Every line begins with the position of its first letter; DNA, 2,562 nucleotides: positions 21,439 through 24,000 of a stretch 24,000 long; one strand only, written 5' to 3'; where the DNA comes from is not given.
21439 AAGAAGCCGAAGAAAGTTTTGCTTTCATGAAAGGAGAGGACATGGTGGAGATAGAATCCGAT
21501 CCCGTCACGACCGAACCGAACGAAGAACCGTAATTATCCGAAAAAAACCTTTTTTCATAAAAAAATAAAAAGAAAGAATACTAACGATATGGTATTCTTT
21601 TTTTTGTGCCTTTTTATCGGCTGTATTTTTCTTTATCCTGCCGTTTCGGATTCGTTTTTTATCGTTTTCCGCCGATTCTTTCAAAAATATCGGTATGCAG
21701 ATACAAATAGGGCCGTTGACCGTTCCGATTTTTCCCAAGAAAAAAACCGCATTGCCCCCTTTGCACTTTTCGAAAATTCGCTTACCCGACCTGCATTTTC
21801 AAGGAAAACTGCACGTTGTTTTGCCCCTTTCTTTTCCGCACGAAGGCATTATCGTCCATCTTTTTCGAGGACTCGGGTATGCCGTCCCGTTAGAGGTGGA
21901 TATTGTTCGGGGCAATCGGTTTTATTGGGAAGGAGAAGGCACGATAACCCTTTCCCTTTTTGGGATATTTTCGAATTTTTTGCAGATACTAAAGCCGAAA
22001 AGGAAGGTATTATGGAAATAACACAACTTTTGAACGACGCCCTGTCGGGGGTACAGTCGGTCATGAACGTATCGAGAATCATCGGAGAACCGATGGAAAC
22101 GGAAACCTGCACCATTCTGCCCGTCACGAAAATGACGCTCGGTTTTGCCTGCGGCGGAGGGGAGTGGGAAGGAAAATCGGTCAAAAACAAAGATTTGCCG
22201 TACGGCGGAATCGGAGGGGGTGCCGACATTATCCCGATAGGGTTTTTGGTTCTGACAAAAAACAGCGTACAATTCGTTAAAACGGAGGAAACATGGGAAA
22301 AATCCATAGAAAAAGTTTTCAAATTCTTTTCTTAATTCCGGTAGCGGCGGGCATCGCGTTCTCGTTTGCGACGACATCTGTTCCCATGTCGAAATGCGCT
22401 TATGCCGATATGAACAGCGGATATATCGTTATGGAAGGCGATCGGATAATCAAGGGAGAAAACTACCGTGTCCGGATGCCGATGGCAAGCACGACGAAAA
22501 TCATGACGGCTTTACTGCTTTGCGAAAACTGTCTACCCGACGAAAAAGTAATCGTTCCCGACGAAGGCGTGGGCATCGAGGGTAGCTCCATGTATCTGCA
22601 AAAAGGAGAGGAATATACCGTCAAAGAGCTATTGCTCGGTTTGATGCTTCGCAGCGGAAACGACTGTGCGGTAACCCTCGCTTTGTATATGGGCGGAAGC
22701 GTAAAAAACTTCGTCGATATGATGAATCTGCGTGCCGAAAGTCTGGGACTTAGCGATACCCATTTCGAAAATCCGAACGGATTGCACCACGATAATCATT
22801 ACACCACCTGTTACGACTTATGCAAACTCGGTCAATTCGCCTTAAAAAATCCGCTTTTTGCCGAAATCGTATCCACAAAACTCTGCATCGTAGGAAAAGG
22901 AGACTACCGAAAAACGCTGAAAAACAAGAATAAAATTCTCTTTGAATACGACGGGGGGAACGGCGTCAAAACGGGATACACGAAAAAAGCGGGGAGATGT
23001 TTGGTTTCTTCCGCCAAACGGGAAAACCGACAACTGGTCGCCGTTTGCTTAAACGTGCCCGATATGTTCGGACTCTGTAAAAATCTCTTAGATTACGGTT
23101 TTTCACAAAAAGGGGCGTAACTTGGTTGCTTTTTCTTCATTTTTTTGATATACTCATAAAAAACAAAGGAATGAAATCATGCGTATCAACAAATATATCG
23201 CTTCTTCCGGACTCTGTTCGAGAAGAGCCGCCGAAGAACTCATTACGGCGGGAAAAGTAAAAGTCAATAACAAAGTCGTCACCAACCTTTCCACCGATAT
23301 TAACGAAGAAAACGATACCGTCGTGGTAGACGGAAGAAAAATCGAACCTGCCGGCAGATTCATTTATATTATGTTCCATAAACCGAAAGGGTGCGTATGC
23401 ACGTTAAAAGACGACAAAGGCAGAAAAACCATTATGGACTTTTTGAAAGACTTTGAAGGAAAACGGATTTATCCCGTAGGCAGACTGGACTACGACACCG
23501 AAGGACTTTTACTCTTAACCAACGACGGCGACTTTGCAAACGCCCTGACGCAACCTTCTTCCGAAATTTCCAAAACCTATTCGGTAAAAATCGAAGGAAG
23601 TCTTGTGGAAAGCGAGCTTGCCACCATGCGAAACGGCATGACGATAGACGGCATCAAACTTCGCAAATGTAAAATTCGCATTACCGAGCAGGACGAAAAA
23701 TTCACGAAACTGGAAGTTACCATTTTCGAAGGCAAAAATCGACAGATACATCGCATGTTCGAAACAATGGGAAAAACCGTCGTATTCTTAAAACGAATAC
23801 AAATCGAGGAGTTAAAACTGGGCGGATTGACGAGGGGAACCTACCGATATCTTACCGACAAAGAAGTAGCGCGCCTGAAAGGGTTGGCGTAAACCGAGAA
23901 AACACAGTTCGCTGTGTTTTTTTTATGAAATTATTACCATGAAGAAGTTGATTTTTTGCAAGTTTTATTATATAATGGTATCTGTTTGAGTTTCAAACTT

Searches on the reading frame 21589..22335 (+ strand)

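Call 17: search_protein_families(library=pfam, proteins=[window:21589-22335:+])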
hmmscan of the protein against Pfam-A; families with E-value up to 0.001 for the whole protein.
window:21589-22335:+ (248 aa): 1 family
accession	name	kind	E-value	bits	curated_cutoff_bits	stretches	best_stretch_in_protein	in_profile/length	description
PF09579.15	Spore_YtfJ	-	3.3e-14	53.4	25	1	172-243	4-76/81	Sporulation protein YtfJ (Spore_YtfJ)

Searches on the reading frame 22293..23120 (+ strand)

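Call 17: search_protein_families(library=pfam, proteins=[window:22293-23120:+])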
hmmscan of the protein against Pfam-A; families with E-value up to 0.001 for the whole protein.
window:22293-23120:+ (275 aa): 2 families
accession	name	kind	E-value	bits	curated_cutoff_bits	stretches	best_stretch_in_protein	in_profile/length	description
PF00768.25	Peptidase_S11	-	3.3e-52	177.8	27.6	1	44-255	15-237/239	D-alanyl-D-alanine carboxypeptidase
PF13354.11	Beta-lactamase2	-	3.3e-06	27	22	1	57-165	16-124/214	Beta-lactamase enzyme family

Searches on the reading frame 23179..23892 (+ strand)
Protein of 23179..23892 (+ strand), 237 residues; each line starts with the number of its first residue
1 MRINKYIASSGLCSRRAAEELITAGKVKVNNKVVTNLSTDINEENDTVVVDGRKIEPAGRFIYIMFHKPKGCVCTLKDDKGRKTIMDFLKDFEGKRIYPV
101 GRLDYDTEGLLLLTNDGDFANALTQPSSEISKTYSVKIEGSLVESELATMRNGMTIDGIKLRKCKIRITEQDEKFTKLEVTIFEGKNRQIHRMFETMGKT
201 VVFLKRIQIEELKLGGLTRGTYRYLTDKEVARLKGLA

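Call 17: search_protein_families(library=pfam, proteins=[window:23179-23892:+])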
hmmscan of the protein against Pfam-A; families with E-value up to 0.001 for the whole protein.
window:23179-23892:+ (237 aa): 2 families
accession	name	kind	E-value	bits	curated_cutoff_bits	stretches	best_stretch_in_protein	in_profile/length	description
PF00849.27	PseudoU_synth_2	-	1e-25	91.2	26.8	1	63-195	2-151/152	RNA pseudouridylate synthase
PF01479.30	S4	-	3.3e-13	49.6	22.8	1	1-46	1-46/48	S4 domain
